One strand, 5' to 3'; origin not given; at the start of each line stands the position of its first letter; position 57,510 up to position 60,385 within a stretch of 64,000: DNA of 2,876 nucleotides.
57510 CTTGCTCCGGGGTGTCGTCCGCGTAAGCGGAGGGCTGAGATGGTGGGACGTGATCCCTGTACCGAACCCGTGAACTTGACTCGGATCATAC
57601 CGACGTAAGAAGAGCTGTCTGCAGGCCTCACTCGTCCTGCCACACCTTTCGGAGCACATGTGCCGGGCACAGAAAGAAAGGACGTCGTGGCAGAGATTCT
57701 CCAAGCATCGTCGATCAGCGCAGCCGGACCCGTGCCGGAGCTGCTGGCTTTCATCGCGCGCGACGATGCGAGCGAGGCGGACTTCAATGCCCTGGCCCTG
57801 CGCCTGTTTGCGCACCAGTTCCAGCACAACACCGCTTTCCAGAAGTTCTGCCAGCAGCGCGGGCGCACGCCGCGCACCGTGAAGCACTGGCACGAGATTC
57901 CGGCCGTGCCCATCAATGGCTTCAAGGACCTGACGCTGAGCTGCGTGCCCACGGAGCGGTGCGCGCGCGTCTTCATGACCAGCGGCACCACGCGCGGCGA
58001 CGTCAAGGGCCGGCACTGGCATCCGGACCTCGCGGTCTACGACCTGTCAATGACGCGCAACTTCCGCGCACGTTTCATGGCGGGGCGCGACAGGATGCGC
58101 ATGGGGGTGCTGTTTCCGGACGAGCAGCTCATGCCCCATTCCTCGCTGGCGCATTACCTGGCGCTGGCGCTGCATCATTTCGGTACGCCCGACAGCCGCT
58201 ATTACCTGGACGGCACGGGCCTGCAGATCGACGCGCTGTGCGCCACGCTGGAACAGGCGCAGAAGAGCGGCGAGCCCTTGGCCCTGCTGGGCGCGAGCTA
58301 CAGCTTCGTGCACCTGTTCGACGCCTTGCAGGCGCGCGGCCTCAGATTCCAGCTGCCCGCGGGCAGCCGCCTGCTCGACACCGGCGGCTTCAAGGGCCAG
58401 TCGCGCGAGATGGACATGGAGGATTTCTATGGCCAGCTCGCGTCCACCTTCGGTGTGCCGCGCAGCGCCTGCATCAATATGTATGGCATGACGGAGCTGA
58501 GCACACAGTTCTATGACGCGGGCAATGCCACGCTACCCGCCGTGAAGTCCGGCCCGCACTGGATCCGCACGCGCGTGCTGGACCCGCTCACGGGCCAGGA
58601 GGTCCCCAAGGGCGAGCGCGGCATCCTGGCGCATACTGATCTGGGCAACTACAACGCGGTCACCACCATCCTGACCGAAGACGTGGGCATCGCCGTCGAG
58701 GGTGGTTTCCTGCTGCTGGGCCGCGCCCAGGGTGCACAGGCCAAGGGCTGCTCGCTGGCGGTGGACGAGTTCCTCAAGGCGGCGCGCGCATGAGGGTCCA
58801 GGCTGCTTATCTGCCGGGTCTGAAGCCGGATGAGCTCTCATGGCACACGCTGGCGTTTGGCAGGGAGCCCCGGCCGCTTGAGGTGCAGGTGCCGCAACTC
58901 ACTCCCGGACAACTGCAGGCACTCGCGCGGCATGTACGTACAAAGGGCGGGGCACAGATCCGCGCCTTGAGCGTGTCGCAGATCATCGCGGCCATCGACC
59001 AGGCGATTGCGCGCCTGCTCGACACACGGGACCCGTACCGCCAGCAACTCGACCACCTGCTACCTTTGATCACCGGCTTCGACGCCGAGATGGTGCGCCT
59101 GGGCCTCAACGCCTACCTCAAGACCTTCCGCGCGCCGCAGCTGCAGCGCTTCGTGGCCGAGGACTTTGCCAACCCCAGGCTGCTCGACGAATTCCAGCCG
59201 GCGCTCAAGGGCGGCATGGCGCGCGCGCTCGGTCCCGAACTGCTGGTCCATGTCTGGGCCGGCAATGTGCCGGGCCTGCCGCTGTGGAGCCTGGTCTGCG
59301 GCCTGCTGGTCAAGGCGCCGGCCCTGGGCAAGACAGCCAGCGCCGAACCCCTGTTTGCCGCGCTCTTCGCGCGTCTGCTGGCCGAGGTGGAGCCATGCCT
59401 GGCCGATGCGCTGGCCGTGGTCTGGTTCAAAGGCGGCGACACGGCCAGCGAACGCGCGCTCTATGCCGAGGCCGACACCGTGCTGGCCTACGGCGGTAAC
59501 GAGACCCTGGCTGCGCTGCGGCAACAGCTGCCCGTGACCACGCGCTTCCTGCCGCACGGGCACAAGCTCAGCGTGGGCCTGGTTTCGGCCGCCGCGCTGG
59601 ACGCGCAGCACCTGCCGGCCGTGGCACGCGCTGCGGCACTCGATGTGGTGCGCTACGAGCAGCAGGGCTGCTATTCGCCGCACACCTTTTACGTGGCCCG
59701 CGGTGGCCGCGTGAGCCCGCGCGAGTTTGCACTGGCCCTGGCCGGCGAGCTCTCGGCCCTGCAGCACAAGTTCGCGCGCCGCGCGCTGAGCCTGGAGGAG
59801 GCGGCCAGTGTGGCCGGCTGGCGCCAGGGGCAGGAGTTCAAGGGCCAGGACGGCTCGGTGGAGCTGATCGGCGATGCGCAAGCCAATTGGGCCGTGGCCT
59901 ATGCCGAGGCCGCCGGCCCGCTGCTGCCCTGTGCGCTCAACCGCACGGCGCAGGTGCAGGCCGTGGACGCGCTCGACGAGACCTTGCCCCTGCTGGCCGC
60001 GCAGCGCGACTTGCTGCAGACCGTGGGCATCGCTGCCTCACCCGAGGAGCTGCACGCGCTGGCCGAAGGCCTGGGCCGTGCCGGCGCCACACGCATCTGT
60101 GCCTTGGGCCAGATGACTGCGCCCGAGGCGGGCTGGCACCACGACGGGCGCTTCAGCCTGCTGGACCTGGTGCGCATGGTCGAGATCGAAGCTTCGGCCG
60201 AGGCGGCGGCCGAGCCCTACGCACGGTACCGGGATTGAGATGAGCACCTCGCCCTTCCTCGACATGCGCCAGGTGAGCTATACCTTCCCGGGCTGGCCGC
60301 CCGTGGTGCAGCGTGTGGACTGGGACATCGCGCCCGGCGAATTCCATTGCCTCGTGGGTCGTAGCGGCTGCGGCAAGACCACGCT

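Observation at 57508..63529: TPP riboswitch controlling a LuxE/LuxC carboxylate-reducing pair, a ThiXYZ-like ABC importer and an SDR: candidate undescribed reductive salvage of oxidised thiamine precursors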

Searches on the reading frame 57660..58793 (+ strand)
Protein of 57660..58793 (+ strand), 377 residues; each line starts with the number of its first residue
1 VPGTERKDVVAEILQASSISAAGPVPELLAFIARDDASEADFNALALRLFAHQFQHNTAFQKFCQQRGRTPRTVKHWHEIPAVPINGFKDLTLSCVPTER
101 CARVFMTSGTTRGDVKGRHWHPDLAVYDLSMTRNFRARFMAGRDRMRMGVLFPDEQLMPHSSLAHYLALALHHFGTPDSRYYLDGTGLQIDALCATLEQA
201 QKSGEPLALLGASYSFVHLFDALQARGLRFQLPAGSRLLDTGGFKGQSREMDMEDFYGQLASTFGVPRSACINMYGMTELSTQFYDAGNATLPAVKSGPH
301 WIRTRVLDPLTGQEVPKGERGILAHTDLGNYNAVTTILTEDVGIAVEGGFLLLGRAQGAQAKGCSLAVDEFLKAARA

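Call 3: search_protein_families(library=pfam, proteins=[window:57660-58793:+])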
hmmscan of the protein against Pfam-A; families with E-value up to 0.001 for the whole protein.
window:57660-58793:+ (377 aa): 2 families
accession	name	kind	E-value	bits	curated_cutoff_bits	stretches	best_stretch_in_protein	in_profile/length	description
PF04443.18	LuxE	-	5e-24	85.3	24.9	1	36-371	32-389/391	Acyl-protein synthetase, LuxE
PF00501.34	AMP-binding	-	4.2e-05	23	29.9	1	264-323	310-372/384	AMP-binding enzyme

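Call 4: search_protein_families(library=ncbifam, proteins=[window:57660-58793:+])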
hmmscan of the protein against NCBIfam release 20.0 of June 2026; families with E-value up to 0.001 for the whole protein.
window:57660-58793:+ (377 aa): 1 family
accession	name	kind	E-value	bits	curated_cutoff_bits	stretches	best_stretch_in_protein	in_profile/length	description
NF052244.1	LCFA_lig_LuxE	equivalog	3e-19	69.3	550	1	46-368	37-362/367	long-chain-fatty-acid--protein ligase LuxE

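Call 33: search_solved_structures(query=window:57687-58790:+, max_evalue=0.01, show_alignments=1)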
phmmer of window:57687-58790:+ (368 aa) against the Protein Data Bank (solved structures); distinct sequences matched with E-value up to 0.01: 2.
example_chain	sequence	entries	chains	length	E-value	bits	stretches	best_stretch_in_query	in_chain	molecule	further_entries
7xc6_E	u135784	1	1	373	4.3e-18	68.6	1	30-359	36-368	LuxE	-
2y27_A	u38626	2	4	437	0.0095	18.1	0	14-135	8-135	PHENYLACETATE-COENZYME A LIGASE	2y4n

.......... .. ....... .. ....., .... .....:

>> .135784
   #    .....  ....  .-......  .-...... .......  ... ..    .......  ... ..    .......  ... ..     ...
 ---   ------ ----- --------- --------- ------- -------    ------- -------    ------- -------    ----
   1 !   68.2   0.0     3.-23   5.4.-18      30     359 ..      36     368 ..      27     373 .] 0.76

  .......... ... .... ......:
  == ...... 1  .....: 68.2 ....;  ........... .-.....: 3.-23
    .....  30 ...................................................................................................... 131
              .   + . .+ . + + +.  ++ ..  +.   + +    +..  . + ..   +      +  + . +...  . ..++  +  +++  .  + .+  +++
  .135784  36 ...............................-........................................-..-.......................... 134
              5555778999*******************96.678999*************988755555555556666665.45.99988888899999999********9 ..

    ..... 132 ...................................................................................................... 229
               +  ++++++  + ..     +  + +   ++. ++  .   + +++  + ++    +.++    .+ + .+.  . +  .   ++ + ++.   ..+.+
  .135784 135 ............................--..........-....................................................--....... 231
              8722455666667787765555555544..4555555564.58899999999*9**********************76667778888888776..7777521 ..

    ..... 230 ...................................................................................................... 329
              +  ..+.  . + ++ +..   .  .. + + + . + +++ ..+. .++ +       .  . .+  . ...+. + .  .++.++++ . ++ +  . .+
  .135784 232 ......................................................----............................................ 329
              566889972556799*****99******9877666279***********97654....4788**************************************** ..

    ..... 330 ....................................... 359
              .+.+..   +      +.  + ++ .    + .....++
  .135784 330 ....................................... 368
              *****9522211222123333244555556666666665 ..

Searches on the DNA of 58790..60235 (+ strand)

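Call 11: search_rna_families(sources=[L001, L010, L029, L031, L066, L049, L075, L063], threshold=gathering)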
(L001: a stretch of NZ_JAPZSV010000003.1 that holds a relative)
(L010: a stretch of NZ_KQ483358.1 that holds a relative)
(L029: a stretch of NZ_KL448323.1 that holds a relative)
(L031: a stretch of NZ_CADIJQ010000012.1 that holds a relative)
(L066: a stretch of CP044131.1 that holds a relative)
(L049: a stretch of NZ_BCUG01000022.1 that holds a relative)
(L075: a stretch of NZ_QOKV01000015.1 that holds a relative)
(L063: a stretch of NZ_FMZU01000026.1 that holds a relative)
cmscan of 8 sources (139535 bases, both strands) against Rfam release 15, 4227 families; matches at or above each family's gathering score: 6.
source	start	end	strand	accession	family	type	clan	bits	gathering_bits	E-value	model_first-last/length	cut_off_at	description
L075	6683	6812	+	RF00059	TPP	Cis-reg; riboswitch;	-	70.6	54.3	1.6e-11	1-105/105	no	TPP riboswitch aptamer (THI element)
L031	5056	5128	+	RF00005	tRNA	Gene; tRNA;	CL00001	70.2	29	6e-13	1-71/71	no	tRNA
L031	6749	6840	+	RF00059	TPP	Cis-reg; riboswitch;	-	58.8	54.3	1.3e-08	1-105/105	no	TPP riboswitch aptamer (THI element)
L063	6549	6642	+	RF00059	TPP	Cis-reg; riboswitch;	-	56.8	54.3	3.9e-08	1-105/105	no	TPP riboswitch aptamer (THI element)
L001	6719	6839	+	RF00059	TPP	Cis-reg; riboswitch;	-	55.6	54.3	7.6e-08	1-105/105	no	TPP riboswitch aptamer (THI element)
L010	6733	6841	+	RF00059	TPP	Cis-reg; riboswitch;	-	54.3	54.3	1.6e-07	1-105/105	no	TPP riboswitch aptamer (THI element)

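Call 57: search_rna_families(sources=[L083, L084, L085], threshold=evalue, max_evalue=0.01)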
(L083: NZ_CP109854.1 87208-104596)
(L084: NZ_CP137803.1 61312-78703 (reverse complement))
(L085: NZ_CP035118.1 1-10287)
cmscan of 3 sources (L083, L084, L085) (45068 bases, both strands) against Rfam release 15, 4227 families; matches with E-value up to 0.01: 4.
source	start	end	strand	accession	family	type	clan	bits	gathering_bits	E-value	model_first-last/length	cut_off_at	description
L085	10035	10095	+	RF01691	Bacillus-plasmid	Gene; sRNA;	-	74.2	31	3.9e-15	1-61/61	no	Bacillus-plasmid RNA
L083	6697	6826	+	RF00059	TPP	Cis-reg; riboswitch;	-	71.7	54.3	2.8e-12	1-105/105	no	TPP riboswitch aptamer (THI element)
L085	1390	1497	+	RF00059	TPP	Cis-reg; riboswitch;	-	67.6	54.3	2.8e-11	1-105/105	no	TPP riboswitch aptamer (THI element)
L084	6745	6853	+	RF00059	TPP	Cis-reg; riboswitch;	-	49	54.3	1e-06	1-105/105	no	TPP riboswitch aptamer (THI element)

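Call 72: search_rna_families(sources=[L089, L090, L091, L092], threshold=evalue, max_evalue=0.01)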
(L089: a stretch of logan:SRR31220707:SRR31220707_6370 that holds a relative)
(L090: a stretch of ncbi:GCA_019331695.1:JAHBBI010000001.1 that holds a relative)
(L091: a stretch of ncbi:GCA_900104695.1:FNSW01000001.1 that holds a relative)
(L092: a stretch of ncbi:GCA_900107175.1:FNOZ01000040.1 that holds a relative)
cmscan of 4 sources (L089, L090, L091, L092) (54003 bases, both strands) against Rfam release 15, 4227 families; matches with E-value up to 0.01: 5.
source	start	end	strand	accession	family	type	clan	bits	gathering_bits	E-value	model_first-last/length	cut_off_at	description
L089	10355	10448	+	RF00059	TPP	Cis-reg; riboswitch;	-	82.7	54.3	6.3e-15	1-105/105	no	TPP riboswitch aptamer (THI element)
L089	3417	3514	+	RF00059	TPP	Cis-reg; riboswitch;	-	78.5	54.3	6.9e-14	1-105/105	no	TPP riboswitch aptamer (THI element)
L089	3240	3331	+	RF00059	TPP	Cis-reg; riboswitch;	-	74.9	54.3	5.2e-13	1-105/105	no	TPP riboswitch aptamer (THI element)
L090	3039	3144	+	RF00059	TPP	Cis-reg; riboswitch;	-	65.9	54.3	8.6e-11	1-105/105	no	TPP riboswitch aptamer (THI element)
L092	4694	4778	+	RF00059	TPP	Cis-reg; riboswitch;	-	49.1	54.3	1.2e-06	11-88/105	no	TPP riboswitch aptamer (THI element)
